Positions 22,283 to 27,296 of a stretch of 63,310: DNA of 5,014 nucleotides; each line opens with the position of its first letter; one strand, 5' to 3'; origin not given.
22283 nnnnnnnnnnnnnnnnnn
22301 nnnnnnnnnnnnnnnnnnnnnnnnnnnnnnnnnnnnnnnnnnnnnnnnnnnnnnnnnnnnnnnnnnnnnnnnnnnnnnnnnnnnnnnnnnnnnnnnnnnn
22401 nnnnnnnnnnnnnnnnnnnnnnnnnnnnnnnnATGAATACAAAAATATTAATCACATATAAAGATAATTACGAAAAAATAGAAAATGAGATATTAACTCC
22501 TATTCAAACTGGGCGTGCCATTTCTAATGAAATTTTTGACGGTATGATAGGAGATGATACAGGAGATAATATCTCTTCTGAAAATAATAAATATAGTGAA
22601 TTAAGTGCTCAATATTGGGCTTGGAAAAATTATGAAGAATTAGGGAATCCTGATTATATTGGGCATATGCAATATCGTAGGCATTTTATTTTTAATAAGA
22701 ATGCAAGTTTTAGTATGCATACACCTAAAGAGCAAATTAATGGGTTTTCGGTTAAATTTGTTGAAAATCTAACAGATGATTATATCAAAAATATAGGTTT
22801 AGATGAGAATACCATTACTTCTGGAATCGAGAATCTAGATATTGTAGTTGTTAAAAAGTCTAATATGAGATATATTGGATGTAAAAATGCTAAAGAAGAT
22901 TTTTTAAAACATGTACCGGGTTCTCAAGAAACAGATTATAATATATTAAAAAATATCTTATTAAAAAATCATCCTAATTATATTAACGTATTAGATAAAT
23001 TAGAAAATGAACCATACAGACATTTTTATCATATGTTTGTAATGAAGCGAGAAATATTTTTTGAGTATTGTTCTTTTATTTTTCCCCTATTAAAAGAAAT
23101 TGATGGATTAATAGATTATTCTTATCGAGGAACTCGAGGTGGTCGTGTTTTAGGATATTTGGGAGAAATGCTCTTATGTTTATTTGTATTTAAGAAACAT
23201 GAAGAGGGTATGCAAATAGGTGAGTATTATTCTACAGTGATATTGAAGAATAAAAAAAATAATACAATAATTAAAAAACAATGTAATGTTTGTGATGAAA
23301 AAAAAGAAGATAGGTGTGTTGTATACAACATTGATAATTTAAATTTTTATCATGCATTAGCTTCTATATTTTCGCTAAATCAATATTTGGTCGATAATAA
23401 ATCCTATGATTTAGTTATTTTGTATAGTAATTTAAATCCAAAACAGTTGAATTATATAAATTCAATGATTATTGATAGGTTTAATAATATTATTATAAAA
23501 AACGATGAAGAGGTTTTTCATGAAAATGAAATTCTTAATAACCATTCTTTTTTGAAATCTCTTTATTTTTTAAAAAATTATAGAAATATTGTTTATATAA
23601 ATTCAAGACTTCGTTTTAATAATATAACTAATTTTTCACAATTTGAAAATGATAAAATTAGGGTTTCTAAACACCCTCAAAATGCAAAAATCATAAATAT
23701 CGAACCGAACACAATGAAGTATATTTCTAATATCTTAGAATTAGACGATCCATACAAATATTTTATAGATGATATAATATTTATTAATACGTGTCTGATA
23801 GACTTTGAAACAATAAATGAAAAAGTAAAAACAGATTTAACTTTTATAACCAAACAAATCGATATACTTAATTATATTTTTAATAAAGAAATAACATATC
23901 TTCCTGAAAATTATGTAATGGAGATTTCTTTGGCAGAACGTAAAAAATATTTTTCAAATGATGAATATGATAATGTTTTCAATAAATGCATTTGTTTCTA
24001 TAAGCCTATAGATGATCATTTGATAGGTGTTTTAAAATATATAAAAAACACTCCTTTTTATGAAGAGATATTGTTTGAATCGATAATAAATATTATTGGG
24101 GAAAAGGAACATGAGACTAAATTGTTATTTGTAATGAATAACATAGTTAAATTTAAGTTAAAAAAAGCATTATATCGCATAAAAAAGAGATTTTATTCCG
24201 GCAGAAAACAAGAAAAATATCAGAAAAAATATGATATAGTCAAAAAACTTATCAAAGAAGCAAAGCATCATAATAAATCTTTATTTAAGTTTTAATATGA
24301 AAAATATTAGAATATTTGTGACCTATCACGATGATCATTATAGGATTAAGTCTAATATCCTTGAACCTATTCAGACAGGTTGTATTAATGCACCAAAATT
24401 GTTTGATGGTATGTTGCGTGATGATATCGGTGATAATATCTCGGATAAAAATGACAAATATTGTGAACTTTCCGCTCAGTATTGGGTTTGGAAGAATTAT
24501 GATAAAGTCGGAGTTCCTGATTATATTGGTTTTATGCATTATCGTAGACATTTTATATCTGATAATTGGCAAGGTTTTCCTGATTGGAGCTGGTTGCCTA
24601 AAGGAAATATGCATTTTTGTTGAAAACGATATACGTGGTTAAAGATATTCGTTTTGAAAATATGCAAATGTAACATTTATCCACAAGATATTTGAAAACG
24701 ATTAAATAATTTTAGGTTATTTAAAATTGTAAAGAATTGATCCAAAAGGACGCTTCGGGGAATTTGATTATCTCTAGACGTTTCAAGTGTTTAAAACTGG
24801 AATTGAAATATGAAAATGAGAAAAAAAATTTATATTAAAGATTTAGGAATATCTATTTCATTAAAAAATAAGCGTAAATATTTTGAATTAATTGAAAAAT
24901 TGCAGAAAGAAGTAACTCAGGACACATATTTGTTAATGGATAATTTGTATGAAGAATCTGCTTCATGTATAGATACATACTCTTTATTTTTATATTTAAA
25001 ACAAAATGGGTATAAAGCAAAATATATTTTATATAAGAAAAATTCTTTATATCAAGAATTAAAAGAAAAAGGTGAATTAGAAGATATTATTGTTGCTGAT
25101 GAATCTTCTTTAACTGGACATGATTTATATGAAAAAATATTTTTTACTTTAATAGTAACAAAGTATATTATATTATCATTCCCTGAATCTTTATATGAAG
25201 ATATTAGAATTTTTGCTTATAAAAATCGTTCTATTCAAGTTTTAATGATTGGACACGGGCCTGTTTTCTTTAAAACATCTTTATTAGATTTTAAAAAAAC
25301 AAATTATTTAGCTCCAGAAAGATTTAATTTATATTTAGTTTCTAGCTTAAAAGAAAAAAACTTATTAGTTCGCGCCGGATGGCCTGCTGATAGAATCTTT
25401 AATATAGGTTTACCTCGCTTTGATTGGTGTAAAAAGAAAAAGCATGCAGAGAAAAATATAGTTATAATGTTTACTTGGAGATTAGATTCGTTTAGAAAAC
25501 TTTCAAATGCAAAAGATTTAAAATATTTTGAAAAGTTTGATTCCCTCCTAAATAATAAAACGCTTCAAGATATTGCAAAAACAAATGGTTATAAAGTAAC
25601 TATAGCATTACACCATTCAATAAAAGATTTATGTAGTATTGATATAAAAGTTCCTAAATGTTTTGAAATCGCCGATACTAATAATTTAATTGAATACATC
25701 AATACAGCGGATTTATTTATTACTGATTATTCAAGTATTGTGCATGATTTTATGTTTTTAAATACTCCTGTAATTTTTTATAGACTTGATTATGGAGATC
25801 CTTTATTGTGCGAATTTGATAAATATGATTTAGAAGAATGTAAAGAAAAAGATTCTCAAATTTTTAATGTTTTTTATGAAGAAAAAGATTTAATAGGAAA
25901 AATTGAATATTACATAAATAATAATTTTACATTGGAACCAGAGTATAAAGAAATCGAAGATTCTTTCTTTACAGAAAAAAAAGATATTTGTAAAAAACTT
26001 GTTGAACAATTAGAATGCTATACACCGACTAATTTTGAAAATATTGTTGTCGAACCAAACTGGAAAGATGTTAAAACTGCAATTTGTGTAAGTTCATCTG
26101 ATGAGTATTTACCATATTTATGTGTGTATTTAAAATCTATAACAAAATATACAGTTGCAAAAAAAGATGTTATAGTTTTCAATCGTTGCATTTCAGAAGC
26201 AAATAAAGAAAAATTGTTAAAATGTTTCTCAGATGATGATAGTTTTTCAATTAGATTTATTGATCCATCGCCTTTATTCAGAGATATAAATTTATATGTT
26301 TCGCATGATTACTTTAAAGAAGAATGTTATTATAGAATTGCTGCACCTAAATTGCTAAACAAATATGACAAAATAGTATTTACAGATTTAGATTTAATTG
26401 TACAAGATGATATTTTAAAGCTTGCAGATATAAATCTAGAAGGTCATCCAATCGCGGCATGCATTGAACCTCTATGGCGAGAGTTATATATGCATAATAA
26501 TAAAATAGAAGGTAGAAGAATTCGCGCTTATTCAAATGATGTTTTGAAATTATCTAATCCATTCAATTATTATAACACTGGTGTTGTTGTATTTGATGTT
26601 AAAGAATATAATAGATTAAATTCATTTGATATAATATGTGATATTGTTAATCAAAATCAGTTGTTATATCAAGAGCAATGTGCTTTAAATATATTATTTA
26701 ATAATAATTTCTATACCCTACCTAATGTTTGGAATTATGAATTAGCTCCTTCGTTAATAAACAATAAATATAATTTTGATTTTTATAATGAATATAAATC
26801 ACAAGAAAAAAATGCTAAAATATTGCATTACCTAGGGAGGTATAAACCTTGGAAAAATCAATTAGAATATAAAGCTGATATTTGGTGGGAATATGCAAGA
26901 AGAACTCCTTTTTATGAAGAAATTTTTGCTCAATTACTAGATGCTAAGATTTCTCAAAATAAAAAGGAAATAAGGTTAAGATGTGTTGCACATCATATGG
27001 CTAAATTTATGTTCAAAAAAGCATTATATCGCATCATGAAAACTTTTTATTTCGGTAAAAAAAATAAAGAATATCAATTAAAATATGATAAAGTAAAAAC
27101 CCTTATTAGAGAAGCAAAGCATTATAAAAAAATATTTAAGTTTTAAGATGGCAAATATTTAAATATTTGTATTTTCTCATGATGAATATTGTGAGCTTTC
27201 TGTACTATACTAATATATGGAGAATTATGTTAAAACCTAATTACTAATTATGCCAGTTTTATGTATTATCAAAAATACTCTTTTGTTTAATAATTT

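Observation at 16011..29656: Surface-glycan gene cassette bracketed by direct copies of a palindromic element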

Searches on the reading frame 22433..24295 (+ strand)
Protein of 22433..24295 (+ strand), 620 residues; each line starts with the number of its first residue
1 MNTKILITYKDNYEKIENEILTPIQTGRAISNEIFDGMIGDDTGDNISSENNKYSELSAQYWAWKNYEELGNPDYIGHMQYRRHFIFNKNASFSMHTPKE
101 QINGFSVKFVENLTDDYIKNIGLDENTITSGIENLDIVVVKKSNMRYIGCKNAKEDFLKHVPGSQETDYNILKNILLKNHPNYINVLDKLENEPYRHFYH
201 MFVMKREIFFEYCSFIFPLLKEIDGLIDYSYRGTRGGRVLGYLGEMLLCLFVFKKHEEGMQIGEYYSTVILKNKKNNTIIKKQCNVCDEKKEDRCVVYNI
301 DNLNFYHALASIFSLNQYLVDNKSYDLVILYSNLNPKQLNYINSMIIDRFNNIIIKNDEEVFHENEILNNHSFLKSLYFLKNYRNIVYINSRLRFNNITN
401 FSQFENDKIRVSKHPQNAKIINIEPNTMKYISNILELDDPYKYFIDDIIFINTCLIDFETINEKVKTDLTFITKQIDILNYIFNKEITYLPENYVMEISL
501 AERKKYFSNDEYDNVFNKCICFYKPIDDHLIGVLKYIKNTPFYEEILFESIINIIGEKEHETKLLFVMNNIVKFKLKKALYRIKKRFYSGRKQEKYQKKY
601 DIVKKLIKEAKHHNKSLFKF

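Call 10: search_protein_families(library=pfam, proteins=[window:22433-24295:+])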
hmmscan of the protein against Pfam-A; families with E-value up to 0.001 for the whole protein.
window:22433-24295:+ (620 aa): 1 family
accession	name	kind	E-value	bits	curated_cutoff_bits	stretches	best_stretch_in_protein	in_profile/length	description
PF14393.11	DUF4422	-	3.5e-52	177.9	25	1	4-255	1-219/220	Domain of unknown function (DUF4422)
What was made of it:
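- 22433..24295 (+): DUF4422 protein (putative glycosyltransferase). Pfam DUF4422, 178 bits (call 10).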

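Call 38: find_related_loci(query=window:22433-24295:+, collection=genome_contigs, flank=10000)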
Query window:22433-24295:+ (620 aa) in genome_contigs; peptide patterns used: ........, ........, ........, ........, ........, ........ (x = any residue, [..] = any of these).
129 stretches matched a pattern; 33 encode a relative of the query (tblastn E <= 1e-3); 32 distinct loci.
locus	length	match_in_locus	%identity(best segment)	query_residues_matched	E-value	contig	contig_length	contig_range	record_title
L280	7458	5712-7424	34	2-547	7e-91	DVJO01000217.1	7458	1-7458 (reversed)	MAG TPA_asm: Candidatus Scatenecus faecavium isolate CHK152-2994 CHK152__C297950_L7458_ERR2241935, whole genome shotgun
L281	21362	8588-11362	32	1-603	1e-88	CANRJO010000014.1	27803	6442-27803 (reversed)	MAG: uncultured Alphaproteobacteria bacterium isolate Lapin-021__bin60 genome assembly, contig: Lapin-021__NODE_1903_len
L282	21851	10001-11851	33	4-596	2e-86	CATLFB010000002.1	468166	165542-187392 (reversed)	MAG TPA_asm: uncultured Candidatus Melainabacteria bacterium isolate MGG09899_1680015468 genome assembly, contig: ERR319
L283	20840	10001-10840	40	3-282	2e-65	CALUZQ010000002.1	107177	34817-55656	MAG: uncultured Elusimicrobiales bacterium isolate BRZ_KP__bin85 genome assembly, contig: BRZ_KP__NODE_234_length_107177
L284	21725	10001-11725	29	1-546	1e-64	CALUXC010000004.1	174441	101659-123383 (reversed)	MAG: uncultured Elusimicrobiales bacterium isolate BRZ_CI__bin122 genome assembly, contig: BRZ_CI__NODE_95_length_174441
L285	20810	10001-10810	38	1-275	2e-55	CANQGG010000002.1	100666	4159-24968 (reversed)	MAG: uncultured Akkermansia sp. isolate Lapin-001__bin7 genome assembly, contig: Lapin-001__NODE_292_length_100666_cov_1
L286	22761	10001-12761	31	2-619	2e-64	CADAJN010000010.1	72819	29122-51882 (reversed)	MAG: uncultured proteobacterium isolate RUG13362 genome assembly, contig: RUG13362_asm_10, whole genome shotgun sequence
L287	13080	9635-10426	35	4-254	7e-50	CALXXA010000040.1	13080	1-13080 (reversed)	MAG: uncultured Alphaproteobacteria bacterium isolate E30__bin278 genome assembly, contig: E30__k127_613077, whole genom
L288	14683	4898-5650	34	4-259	1e-48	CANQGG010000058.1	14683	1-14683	MAG: uncultured Akkermansia sp. isolate Lapin-001__bin7 genome assembly, contig: Lapin-001__NODE_4032_length_14683_cov_2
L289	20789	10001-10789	38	1-273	1e-48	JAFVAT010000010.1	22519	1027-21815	MAG: Alphaproteobacteria bacterium isolate RGIG5000 Roe_deer_Rumen-5__c1261, whole genome shotgun sequence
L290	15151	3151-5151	26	2-612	2e-46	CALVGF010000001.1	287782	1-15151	MAG: Candidatus Avelusimicrobium excrementipullorum isolate BRZ_PR__bin24 genome assembly, contig: BRZ_PR__NODE_18_lengt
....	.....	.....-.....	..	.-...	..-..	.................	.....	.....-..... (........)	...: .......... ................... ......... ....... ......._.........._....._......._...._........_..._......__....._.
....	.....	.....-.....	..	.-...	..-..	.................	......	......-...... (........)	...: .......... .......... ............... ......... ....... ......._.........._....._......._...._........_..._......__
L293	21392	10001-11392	28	4-466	9e-36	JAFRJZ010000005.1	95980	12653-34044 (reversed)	Candidatus Saccharibacteria bacterium isolate RGIG2539 Goat_Jejunum-5__c48287, whole genome shotgun sequence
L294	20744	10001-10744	33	3-262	1e-33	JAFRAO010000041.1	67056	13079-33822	Bacterium isolate RGIG2320 Goat_Duodenum.Co__c1103704, whole genome shotgun sequence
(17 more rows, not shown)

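Call 50: search_protein_families(library=ncbifam, proteins=[window:22433-24295:+])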
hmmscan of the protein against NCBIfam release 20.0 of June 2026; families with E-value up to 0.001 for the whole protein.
window:22433-24295:+ (620 aa): 0 families

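Call 61: find_homologous_proteins(query=window:22433-24295:+, max_evalue=1e-30)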
Query window:22433-24295:+ (620 aa): 291 proteins with E <= 1e-30 among 8000 candidates; the best 120 are listed.
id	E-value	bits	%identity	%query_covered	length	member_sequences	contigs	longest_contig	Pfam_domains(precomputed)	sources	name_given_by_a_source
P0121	0.0e+0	1386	100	100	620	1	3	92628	PF14393.12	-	-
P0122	1.7e-252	858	64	98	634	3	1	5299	PF14393.12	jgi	jgi:hypothetical protein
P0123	8.2e-210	717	54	100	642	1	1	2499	PF14393.12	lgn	-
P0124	3.9e-168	579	48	100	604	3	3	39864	PF14393.12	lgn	-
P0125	1.0e-154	535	45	100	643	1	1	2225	PF14393.12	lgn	-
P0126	1.5e-154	534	44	100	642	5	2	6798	PF14393.12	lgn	-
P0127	1.4e-148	514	48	88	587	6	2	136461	PF14393.12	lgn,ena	-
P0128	2.5e-148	514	44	100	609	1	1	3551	PF14393.12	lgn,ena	-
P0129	4.9e-146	506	41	100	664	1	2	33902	PF14393.12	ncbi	-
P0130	9.6e-145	502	44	99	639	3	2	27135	PF14393.12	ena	-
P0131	7.3e-142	492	43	99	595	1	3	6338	PF14393.12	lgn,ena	-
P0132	2.3e-140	487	42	99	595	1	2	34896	PF14393.12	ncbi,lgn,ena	-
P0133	3.8e-120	421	43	81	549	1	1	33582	PF14393.12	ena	-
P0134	1.2e-107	379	42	82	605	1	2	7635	PF14393.12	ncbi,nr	ncbi:MAG: DUF4422 domain-containing protein [bacterium]|nr:DUF4422 domain-containing protein [bacter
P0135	1.3e-105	372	42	82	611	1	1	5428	PF14393.12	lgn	-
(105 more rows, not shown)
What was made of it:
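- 22433..24295 (+): The best relatives outside this strain are 64% and lower (call 61).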

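Call 62: find_encoding_contigs(protein=P0124, flank=10000, max_places=3)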
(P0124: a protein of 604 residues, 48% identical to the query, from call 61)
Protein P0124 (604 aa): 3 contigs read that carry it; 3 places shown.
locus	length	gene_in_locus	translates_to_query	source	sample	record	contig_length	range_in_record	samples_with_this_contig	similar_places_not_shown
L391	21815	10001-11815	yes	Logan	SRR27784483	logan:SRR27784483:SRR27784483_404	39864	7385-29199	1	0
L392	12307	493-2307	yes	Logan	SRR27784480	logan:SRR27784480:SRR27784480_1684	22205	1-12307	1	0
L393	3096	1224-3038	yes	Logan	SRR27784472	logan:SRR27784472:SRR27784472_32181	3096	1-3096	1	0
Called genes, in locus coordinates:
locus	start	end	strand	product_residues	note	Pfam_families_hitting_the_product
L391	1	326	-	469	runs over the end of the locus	PF03062:MBOAT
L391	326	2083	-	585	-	PF14286:DHHW (weak), PF16822:ALGX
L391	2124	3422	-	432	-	PF03446:NAD_binding_2 (faint), PF03721:UDPG_MGDP_dh_N, PF00984:UDPG_MGDP_dh, PF03720:UDPG_MGDP_dh_C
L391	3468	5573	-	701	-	PF01501:Glyco_transf_8, PF18404:Glyco_transf_24 (faint), PF01501:Glyco_transf_8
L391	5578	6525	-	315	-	PF00106:adh_short (weak), PF01073:3Beta_HSD, PF01370:Epimerase, PF02719:Polysacc_synt_2, PF04321:RmlD_sub_bind, PF07993:NAD_binding_4, PF13460:NAD_binding_10 (weak), PF16363:GDP_Man_Dehyd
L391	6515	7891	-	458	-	PF04765:TOD1_MUCI70 (weak)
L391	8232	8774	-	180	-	PF00589:Phage_integrase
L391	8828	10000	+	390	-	PF04464:Glyphos_transf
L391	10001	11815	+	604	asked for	PF14393:DUF4422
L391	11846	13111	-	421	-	PF01266:DAO (weak), PF01593:Amino_oxidase, PF13450:NAD_binding_8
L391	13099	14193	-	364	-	PF04321:RmlD_sub_bind, PF01370:Epimerase, PF02719:Polysacc_synt_2, PF16363:GDP_Man_Dehyd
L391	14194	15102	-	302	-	PF01370:Epimerase, PF04321:RmlD_sub_bind (weak), PF16363:GDP_Man_Dehyd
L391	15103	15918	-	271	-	PF00483:NTP_transferase, PF12804:NTP_transf_3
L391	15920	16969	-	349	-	PF00535:Glycos_transf_2, PF10111:Glyco_tranf_2_2, PF13641:Glyco_tranf_2_3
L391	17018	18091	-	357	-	PF00535:Glycos_transf_2, PF10111:Glyco_tranf_2_2, PF13641:Glyco_tranf_2_3 (weak)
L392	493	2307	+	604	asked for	PF14393:DUF4422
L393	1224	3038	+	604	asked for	PF14393:DUF4422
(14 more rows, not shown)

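Call 63: find_encoding_contigs(protein=P0122, flank=10000, max_places=3)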
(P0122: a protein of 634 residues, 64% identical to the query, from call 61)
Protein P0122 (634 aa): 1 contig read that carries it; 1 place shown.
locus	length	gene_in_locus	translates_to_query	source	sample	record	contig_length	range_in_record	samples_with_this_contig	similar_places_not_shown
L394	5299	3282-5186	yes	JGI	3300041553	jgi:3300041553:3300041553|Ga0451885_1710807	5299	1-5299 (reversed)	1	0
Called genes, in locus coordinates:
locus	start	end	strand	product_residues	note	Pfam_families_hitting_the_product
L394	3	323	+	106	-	?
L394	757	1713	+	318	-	PF14393:DUF4422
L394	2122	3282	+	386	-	PF04464:Glyphos_transf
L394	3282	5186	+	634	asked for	PF14393:DUF4422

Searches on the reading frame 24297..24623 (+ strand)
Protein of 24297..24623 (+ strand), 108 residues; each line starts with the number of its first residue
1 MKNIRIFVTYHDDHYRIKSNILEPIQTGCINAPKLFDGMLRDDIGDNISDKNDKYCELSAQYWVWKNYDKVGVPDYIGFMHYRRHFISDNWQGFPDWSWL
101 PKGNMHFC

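Call 11: search_protein_families(library=pfam, proteins=[window:24297-24623:+])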
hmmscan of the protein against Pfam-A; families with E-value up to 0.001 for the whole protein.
window:24297-24623:+ (108 aa): 1 family
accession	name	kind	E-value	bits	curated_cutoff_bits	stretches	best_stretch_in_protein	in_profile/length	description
PF14393.11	DUF4422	-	3e-28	99.6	25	1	5-90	1-83/220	Domain of unknown function (DUF4422)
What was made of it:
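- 24297..24623 (+): Truncated remnant of a second DUF4422 gene. Only the N-terminal 83 of 220 profile positions match (call 11).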

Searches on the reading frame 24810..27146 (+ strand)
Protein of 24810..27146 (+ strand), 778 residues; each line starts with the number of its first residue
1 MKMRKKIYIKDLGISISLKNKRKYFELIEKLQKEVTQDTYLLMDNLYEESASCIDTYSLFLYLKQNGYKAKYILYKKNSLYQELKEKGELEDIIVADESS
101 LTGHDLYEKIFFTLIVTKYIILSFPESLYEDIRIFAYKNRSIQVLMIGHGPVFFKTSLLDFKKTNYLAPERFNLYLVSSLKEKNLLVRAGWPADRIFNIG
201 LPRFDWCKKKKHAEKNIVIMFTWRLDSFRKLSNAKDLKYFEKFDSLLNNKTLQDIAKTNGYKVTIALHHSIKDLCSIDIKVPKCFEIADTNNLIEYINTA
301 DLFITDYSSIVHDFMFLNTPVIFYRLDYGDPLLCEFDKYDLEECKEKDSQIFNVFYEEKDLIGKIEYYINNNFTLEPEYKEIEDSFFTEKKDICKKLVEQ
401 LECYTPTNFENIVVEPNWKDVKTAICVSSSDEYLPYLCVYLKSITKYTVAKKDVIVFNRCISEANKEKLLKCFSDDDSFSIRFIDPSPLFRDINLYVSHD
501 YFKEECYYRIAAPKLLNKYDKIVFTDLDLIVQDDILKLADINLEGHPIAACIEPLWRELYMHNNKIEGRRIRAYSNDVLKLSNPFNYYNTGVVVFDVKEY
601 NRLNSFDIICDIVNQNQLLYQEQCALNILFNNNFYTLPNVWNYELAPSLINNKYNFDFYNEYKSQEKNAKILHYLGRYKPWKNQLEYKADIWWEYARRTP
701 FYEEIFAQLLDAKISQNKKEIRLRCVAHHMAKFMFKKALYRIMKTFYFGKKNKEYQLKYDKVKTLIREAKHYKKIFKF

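Call 11: search_protein_families(library=pfam, proteins=[window:24810-27146:+])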
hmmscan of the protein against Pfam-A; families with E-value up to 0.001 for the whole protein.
window:24810-27146:+ (778 aa): 2 families
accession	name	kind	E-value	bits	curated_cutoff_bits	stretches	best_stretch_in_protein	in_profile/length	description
PF01501.26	Glyco_transf_8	-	7.7e-35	121.1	24.3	1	425-683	2-251/253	Glycosyl transferase family 8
PF04464.20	Glyphos_transf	-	1.2e-16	61.1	22.1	1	167-329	129-297/367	CDP-Glycerol:Poly(glycerophosphate) glycerophosphotransferase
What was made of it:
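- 24810..27146 (+): Fused TagF-like and family-8 glycosyltransferase. Pfam Glyphos_transf and Glyco_transf_8 (call 11).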

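Call 50: search_protein_families(library=ncbifam, proteins=[window:24810-27146:+])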
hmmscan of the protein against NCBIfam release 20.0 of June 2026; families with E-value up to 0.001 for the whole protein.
window:24810-27146:+ (778 aa): 0 families
